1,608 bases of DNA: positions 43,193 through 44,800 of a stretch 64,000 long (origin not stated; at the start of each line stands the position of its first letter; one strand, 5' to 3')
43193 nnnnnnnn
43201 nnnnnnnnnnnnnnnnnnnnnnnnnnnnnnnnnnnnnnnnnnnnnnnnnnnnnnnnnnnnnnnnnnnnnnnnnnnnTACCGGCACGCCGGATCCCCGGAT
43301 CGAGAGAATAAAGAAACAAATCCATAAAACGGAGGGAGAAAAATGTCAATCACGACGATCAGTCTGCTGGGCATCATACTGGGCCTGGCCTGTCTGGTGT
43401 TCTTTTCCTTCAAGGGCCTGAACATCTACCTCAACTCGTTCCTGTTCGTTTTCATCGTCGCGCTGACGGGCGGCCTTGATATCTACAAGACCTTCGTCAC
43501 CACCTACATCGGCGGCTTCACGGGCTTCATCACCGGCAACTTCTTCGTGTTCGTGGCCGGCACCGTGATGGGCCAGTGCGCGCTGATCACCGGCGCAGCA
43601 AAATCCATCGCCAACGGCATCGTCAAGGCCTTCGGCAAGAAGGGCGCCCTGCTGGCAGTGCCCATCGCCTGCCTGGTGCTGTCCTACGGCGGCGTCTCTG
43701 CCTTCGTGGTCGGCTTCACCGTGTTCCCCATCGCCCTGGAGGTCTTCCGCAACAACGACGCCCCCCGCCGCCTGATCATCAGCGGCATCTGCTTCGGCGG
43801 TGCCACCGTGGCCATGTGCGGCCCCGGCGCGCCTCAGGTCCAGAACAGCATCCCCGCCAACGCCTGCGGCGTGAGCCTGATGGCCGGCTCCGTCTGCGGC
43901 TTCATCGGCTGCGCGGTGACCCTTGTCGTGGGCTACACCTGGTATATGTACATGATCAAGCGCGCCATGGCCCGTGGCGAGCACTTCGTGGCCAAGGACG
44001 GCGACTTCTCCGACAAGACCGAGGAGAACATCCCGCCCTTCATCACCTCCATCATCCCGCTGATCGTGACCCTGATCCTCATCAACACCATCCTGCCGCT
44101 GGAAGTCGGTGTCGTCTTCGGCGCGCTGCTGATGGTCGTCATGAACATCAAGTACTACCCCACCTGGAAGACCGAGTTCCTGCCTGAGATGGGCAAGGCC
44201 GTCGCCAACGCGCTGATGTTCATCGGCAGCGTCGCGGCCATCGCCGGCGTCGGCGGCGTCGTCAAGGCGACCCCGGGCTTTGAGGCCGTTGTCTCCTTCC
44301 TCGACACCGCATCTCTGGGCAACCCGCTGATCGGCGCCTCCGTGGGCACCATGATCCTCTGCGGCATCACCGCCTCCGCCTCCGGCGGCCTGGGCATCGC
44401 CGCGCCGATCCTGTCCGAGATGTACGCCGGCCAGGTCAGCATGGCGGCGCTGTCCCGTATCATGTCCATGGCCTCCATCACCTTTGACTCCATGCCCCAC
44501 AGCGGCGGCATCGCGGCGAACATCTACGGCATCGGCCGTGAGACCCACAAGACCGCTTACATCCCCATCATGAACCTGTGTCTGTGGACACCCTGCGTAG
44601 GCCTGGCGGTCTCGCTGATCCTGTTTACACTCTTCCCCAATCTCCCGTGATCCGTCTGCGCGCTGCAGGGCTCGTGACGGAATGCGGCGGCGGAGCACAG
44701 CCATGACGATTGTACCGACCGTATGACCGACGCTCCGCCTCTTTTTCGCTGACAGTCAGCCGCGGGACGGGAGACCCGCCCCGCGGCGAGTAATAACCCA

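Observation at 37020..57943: A roughly 21 kb sigma-54-controlled CoA-dependent island resembling cai/fix and car reductive pathways but with anion permeases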

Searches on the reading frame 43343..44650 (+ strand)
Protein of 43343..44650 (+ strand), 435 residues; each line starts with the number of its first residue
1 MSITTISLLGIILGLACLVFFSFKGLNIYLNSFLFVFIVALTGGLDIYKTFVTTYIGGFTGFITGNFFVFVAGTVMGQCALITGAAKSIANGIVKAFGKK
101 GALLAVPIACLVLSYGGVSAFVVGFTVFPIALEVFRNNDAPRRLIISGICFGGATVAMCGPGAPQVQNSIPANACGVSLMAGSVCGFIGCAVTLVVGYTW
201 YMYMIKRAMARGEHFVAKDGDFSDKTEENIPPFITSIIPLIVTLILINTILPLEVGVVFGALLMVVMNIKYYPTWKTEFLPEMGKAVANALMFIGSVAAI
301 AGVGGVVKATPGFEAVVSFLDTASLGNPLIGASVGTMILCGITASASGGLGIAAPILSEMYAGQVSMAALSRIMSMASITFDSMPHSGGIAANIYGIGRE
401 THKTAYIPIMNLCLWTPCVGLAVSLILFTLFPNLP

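Call 3: search_protein_families(library=pfam, proteins=[window:43343-44650:+])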
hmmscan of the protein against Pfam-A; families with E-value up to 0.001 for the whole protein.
window:43343-44650:+ (435 aa): 1 family
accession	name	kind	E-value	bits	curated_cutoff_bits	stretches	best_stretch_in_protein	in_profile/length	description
PF02447.22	GntP_permease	-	8.7e-09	35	22.5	1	7-253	2-246/440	GntP family permease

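Call 5: search_protein_families(library=ncbifam, proteins=[window:43343-44650:+], max_evalue=1e-10)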
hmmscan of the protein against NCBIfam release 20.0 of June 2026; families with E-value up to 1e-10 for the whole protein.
window:43343-44650:+ (435 aa): 0 families

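Call 40: find_homologous_proteins(query=window:43343-44650:+, max_evalue=1e-20)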
Query window:43343-44650:+ (435 aa): 616 proteins with E <= 1e-20 among 8000 candidates; the best 120 are listed.
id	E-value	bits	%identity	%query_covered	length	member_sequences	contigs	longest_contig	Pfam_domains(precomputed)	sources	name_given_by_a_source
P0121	4.8e-266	900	95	100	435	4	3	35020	PF02447.23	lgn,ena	-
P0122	5.9e-226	768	83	97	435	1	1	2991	PF02447.23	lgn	-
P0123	8.9e-223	758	83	100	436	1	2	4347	PF03600.23,PF02447.23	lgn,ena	-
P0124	2.0e-106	375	48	100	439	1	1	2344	PF02447.23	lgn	-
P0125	2.5e-106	374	48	100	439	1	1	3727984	PF02447.23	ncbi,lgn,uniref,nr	ncbi:GntP family permease [Clostridium bovifaecis]|uniref:GntP family permease n=1 Tax=Clostridium b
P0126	5.0e-105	370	48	100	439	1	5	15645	PF02447.23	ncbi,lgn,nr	ncbi:MAG: GntP family permease [Clostridium sp.]|nr:GntP family permease [Clostridium sp.]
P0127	5.4e-105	370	48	100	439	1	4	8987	PF02447.23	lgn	-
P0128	6.2e-105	370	48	100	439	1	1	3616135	PF02447.23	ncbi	ncbi:GntP family permease [Clostridium sp. JNZ J1-5]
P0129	4.7e-104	367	45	100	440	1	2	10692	PF02447.23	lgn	-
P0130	5.4e-104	367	45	99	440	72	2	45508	-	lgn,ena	-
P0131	9.5e-104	366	44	100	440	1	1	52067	PF02447.23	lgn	-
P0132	1.1e-103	366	44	99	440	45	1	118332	PF02447.23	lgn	-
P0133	1.7e-103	365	45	99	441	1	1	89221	PF02447.23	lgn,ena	-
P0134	1.9e-103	365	44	100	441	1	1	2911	PF02447.23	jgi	jgi:H+/gluconate symporter-like permease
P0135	1.9e-103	365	45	99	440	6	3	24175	PF02447.23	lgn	-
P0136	9.1e-103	363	46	99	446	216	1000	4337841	PF02447.23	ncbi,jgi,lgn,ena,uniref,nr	ncbi:TPA: GntP family permease [Clostridioides difficile]|uniref:Permease, divalent anion symporter 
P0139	1.6e-102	362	44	99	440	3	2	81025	PF02447.23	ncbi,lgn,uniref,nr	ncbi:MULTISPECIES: GntP family permease [Fusobacterium]|uniref:GntP family permease n=1 Tax=Fusobact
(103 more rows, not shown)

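Call 41: find_encoding_contigs(protein=P0136, flank=9000, max_places=1)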
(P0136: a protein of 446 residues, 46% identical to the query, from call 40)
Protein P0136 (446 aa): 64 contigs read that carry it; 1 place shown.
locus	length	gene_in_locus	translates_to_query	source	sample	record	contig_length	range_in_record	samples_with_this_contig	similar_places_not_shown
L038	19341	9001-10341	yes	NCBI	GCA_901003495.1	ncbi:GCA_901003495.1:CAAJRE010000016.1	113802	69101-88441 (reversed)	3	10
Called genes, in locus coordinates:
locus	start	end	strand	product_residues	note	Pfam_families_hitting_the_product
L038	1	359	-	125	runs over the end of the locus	PF01925:TauE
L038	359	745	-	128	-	PF01925:TauE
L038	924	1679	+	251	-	PF02540:NAD_synthase, PF03054:tRNA_Me_trans (faint)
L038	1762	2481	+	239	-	PF20772:TACO1_YebC_N, PF01709:Transcrip_reg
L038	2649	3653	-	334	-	PF00356:LacI, PF00532:Peripla_BP_1, PF13407:Peripla_BP_4, PF13377:Peripla_BP_3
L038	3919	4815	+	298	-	PF00682:HMGL-like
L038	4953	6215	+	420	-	PF03553:Na_H_antiporter (faint), PF03600:CitMHS, PF07158:MatC_N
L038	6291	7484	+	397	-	PF02515:CoA_transf_3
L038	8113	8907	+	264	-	PF00378:ECH_1, PF16113:ECH_2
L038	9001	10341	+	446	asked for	PF02447:GntP_permease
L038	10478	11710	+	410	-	PF02515:CoA_transf_3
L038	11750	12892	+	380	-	PF02771:Acyl-CoA_dh_N, PF02770:Acyl-CoA_dh_M, PF00441:Acyl-CoA_dh_1, PF08028:Acyl-CoA_dh_2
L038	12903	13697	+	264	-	PF01012:ETF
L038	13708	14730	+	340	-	PF01012:ETF, PF00766:ETF_alpha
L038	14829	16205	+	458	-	PF00989:PAS, PF13426:PAS_9, PF00158:Sigma54_activat, PF14532:Sigma54_activ_2, PF07724:AAA_2 (weak), PF25601:AAA_lid_14, PF02954:HTH_8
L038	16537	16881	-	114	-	-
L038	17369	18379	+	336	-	-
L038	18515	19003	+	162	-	PF00258:Flavodoxin_1, PF03358:FMN_red (faint), PF12724:Flavodoxin_5 (weak)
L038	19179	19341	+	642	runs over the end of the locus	PF00990:GGDEF, PF00563:EAL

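Call 42: find_encoding_contigs(protein=P0125, flank=9000, max_places=1)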
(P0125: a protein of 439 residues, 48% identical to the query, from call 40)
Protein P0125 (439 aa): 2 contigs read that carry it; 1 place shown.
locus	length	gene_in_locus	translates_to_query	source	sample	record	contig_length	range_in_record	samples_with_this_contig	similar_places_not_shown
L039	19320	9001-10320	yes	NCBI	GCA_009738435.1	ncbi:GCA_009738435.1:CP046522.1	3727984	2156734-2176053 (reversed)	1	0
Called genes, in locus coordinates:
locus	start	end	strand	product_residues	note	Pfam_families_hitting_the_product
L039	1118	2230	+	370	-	PF03979:Sigma70_r1_1, PF00140:Sigma70_r1_2, PF04542:Sigma70_r2, PF04539:Sigma70_r3, PF04545:Sigma70_r4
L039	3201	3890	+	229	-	PF12847:Methyltransf_18, PF04816:TrmK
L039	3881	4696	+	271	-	PF01784:DUF34_NIF3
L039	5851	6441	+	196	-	PF09997:DUF2238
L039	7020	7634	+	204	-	PF07155:ECF-ribofla_trS, PF12822:ECF_trnsprt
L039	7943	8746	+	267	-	PF00378:ECH_1, PF16113:ECH_2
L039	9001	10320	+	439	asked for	PF02447:GntP_permease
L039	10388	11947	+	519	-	PF01144:CoA_trans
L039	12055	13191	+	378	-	PF02771:Acyl-CoA_dh_N, PF02770:Acyl-CoA_dh_M, PF00441:Acyl-CoA_dh_1, PF08028:Acyl-CoA_dh_2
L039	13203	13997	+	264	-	PF01012:ETF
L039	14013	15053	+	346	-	PF01012:ETF, PF00766:ETF_alpha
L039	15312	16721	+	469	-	PF00989:PAS (weak), PF13426:PAS_9 (weak), PF00158:Sigma54_activat, PF14532:Sigma54_activ_2, PF07724:AAA_2 (weak), PF07728:AAA_5 (weak), PF25601:AAA_lid_14, PF02954:HTH_8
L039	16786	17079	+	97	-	PF00335:Tetraspanin (weak)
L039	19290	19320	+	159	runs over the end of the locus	PF00731:AIRC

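Call 43: find_encoding_contigs(protein=P0139, flank=9000, max_places=1)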
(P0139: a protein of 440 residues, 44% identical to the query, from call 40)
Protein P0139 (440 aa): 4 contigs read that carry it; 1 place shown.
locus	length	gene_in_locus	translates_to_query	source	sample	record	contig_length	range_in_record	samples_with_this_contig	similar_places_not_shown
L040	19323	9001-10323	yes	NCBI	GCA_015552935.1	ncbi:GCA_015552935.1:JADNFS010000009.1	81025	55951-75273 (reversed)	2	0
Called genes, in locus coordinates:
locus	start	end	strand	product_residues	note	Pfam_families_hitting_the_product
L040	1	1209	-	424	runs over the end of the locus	PF05525:Branch_AA_trans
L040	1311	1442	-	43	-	-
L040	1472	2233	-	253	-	-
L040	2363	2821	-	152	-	PF13302:Acetyltransf_3 (weak), PF00583:Acetyltransf_1, PF13673:Acetyltransf_10 (weak), PF13508:Acetyltransf_7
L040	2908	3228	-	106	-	-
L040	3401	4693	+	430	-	PF18435:EstA_Ig_like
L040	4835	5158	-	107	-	-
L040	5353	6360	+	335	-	PF00291:PALP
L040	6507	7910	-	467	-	PF00989:PAS (weak), PF13426:PAS_9 (weak), PF00158:Sigma54_activat, PF14532:Sigma54_activ_2, PF07724:AAA_2 (weak), PF25601:AAA_lid_14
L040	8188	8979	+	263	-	PF00378:ECH_1, PF16113:ECH_2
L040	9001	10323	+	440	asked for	PF02447:GntP_permease (weak)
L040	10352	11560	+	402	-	PF02515:CoA_transf_3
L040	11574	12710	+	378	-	PF02771:Acyl-CoA_dh_N, PF02770:Acyl-CoA_dh_M, PF00441:Acyl-CoA_dh_1, PF08028:Acyl-CoA_dh_2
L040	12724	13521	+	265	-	PF01012:ETF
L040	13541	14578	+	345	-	PF01012:ETF, PF00766:ETF_alpha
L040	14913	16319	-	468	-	PF04326:SLFN_AlbA_2, PF13749:HATPase_c_4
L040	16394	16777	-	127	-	-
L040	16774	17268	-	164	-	PF12208:DUF3601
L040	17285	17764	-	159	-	PF12208:DUF3601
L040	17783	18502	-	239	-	-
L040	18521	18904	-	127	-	PF00903:Glyoxalase, PF13669:Glyoxalase_4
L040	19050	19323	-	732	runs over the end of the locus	-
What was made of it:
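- The core cassette works without these two genes (calls 41-43).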

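Call 57: find_encoding_contigs(protein=P0121, flank=10000, max_places=3)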
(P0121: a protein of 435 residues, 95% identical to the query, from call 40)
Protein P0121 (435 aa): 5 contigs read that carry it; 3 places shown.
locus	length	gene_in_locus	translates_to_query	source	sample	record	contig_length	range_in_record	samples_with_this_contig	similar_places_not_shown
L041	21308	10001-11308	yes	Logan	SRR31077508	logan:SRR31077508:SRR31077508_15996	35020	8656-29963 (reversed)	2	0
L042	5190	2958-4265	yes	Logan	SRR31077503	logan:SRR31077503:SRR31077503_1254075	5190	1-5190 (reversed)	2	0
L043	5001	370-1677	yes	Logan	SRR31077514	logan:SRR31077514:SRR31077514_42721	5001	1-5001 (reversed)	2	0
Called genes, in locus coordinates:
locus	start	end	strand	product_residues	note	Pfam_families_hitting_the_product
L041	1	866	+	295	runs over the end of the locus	PF00701:DHDPS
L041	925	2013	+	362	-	PF03480:DctP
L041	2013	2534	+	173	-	PF04290:DctQ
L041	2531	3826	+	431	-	PF06808:DctM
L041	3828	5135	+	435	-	PF09861:Lar_N, PF04015:DUF362 (weak)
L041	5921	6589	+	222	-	PF00881:Nitroreductase, PF14512:TM1586_NiRdase (weak)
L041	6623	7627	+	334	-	PF00753:Lactamase_B, PF21221:B_lactamase-like_C (weak)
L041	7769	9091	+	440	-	PF02447:GntP_permease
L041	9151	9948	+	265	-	PF00378:ECH_1, PF16113:ECH_2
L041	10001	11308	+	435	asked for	PF02447:GntP_permease (weak)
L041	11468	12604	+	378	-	PF02771:Acyl-CoA_dh_N, PF02770:Acyl-CoA_dh_M, PF00441:Acyl-CoA_dh_1, PF08028:Acyl-CoA_dh_2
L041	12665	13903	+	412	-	PF02515:CoA_transf_3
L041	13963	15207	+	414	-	PF02515:CoA_transf_3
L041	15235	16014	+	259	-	PF00378:ECH_1, PF16113:ECH_2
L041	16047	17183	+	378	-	PF02771:Acyl-CoA_dh_N, PF02770:Acyl-CoA_dh_M, PF00441:Acyl-CoA_dh_1, PF08028:Acyl-CoA_dh_2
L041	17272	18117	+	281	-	PF22622:MFE-2_hydrat-2_N, PF01575:MaoC_dehydratas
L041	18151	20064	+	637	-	PF00501:AMP-binding, PF13193:AMP-binding_C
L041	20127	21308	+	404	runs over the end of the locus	PF07690:MFS_1, PF00083:Sugar_tr (weak), PF07690:MFS_1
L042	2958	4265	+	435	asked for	PF02447:GntP_permease (weak)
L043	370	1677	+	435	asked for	PF02447:GntP_permease (weak)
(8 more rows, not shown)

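Call 72: search_protein_families(library=ncbifam, proteins=[L038:11750-12892:+, L040:11574-12710:+, L038:8113-8907:+, L038:10478-11710:+], max_evalue=1e-60)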
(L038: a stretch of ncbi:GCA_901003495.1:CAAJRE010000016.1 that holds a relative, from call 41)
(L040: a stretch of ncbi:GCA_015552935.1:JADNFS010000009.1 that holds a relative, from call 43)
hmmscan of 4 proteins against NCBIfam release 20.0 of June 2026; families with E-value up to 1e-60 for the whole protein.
L038:11750-12892:+ (380 aa): 9 families
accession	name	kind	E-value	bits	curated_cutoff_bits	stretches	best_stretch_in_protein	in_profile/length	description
NF042972.1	AcrlCoAredClosAcrC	equivalog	1.6e-209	695.2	640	1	1-379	1-377/378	acryloyl-CoA reductase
NF043006.1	CyhCrbnylCoADH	equivalog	1.5e-103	346.7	650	1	7-378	6-375/380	cyclohexane-1-carbonyl-CoA dehydrogenase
NF045552.1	GlutCoADH_Des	equivalog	7.4e-93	311.8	470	1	1-380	1-381/387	glutaryl-CoA dehydrogenase Acd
NF058590.1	AcCoDHFadEBacil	equivalog_domain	2.3e-89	300.5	600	1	5-378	21-410/586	acyl-CoA dehydrogenase FadE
NF042439.1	SulpropCoADesulf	equivalog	4.4e-89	298.9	600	1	14-380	2-372/379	3-sulfinopropanoyl-CoA desulfinase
NF045652.1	ProlPCPDhRedW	equivalog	4.9e-74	249.4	650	1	13-378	8-373/376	L-prolyl-[peptidyl-carrier protein] dehydrogenase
NF008997.0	PRK12341.1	equivalog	6.6e-72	242.7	537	1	1-379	1-377/382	acyl-CoA dehydrogenase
NF053553.1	prodigi_MBC_PigA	equivalog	1.4e-70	238.3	500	1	1-377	1-378/381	prodigiosin MBC biosynthesis dehydrogenase PigA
TIGR03207.1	cyc_hxne_CoA_dh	equivalog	3.5e-66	223.4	575.35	1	6-377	2-370/372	cyclohexanecarboxyl-CoA dehydrogenase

L040:11574-12710:+ (378 aa): 9 families
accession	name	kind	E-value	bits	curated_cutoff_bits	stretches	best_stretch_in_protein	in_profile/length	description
NF042972.1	AcrlCoAredClosAcrC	equivalog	1.8e-211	701.6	640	1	1-377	1-377/378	acryloyl-CoA reductase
NF043006.1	CyhCrbnylCoADH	equivalog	1.2e-98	330.6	650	1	15-376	14-375/380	cyclohexane-1-carbonyl-CoA dehydrogenase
NF042439.1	SulpropCoADesulf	equivalog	1.1e-95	320.6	600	1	14-378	2-372/379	3-sulfinopropanoyl-CoA desulfinase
NF058590.1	AcCoDHFadEBacil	equivalog_domain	9.7e-89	298.4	600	1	10-377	26-411/586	acyl-CoA dehydrogenase FadE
NF045552.1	GlutCoADH_Des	equivalog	4.9e-85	286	470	1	4-378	4-381/387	glutaryl-CoA dehydrogenase Acd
NF045652.1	ProlPCPDhRedW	equivalog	1.4e-75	254.5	650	1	10-376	5-373/376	L-prolyl-[peptidyl-carrier protein] dehydrogenase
NF008997.0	PRK12341.1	equivalog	1.4e-69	235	537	1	28-377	29-377/382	acyl-CoA dehydrogenase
NF053553.1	prodigi_MBC_PigA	equivalog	2.8e-69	234.1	500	1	3-376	3-379/381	prodigiosin MBC biosynthesis dehydrogenase PigA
TIGR03207.1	cyc_hxne_CoA_dh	equivalog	1.1e-65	221.8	575.35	1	13-375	9-370/372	cyclohexanecarboxyl-CoA dehydrogenase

L038:8113-8907:+ (264 aa): 11 families
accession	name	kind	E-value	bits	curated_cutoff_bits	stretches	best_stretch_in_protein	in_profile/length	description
NF004475.0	PRK05809.1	subfamily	5.3e-106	353.9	394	1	7-264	2-260/260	short-chain-enoyl-CoA hydratase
NF004517.0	PRK05862.1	equivalog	1.5e-79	267.2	396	1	9-263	4-256/257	enoyl-CoA hydratase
NF005802.0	PRK07657.1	equivalog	4.2e-79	265.7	363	1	12-262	6-258/260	enoyl-CoA hydratase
NF006007.0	PRK08138.1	subfamily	5e-78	262.1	355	1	15-263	14-260/261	enoyl-CoA hydratase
NF005803.0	PRK07658.1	equivalog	6.1e-78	261.8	313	1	9-264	2-257/257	enoyl-CoA hydratase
NF007239.0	PRK09674.1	equivalog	1.2e-75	254.3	371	1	13-262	8-255/257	2,3-dehydroadipyl-CoA hydratase PaaF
NF051848.1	EnCoAHydtEchA19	equivalog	9.5e-74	248.2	400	1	11-263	2-257/258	enoyl-CoA hydratase EchA19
NF006566.0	PRK09076.1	subfamily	1.3e-66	224.8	286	1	7-263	3-259/260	enoyl-CoA hydratase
NF004634.0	PRK05980.1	equivalog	1.7e-63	214.5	375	1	11-262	5-261/263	crotonase/enoyl-CoA hydratase family protein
NF006699.0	PRK09245.1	subfamily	5e-63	212.8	354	1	10-263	4-265/266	crotonase/enoyl-CoA hydratase family protein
NF005073.0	PRK06495.1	subfamily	7.8e-62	208.9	296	1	9-263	4-256/257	enoyl-CoA hydratase/isomerase family protein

L038:10478-11710:+ (410 aa): 1 family
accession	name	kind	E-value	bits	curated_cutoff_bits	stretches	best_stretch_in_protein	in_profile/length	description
NF003809.0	PRK05398.1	subfamily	6e-65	219.4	442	0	3-206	2-201/416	formyl-CoA transferase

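Call 73: search_protein_families(library=ncbifam, proteins=[L038:12903-13697:+, L038:13708-14730:+, L040:12724-13521:+, L040:13541-14578:+, L039:12055-13191:+], max_evalue=1e-90)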
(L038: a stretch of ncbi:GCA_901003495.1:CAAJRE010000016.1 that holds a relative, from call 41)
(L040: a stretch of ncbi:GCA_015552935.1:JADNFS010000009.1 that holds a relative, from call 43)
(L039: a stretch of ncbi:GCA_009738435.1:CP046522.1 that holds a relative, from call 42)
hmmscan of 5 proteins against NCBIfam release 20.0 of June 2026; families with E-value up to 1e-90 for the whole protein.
L038:12903-13697:+ (264 aa): 1 family
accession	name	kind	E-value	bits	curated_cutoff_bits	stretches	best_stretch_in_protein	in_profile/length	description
NF040731.1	flavo_sub_EftB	exception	4.9e-112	373.5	445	1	2-258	1-254/260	electron transfer flavoprotein subunit beta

L038:13708-14730:+ (340 aa): 1 family
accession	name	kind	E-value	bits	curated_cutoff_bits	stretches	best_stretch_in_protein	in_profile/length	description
NF042970.1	AcrlCoAredClosAcrA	equivalog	3.6e-123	411.2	600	0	139-339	153-358/360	acryloyl-CoA reductase electron transfer subunit beta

L040:12724-13521:+ (265 aa): 1 family
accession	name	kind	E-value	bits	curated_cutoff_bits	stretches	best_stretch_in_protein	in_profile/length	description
NF040731.1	flavo_sub_EftB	exception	1.6e-107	358.7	445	1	2-264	1-259/260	electron transfer flavoprotein subunit beta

L040:13541-14578:+ (345 aa): 1 family
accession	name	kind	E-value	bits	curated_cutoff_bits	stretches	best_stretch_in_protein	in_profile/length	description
NF042970.1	AcrlCoAredClosAcrA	equivalog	6.7e-127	423.5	600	0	138-339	153-359/360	acryloyl-CoA reductase electron transfer subunit beta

L039:12055-13191:+ (378 aa): 3 families
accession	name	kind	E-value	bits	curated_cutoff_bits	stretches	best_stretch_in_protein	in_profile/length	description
NF042972.1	AcrlCoAredClosAcrC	equivalog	3.7e-222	736.8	640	1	1-377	1-377/378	acryloyl-CoA reductase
NF043006.1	CyhCrbnylCoADH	equivalog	2.7e-105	352.5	650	1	11-376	10-375/380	cyclohexane-1-carbonyl-CoA dehydrogenase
NF042439.1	SulpropCoADesulf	equivalog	2.3e-95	319.5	600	1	13-377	1-371/379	3-sulfinopropanoyl-CoA desulfinase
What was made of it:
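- On Clostridial acryloyl-CoA reductase AcrABC (NCBIfam equivalogs): Cassette ACADs do pass, at 695-737 bits (calls 72, 73).
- Its ACADs pass the NCBIfam acryloyl-CoA reductase AcrC cut-off with 695-737 bits against 640 (calls 72, 73).
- Tried and rejected: I checked it against control ACADs (calls 72, 73).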
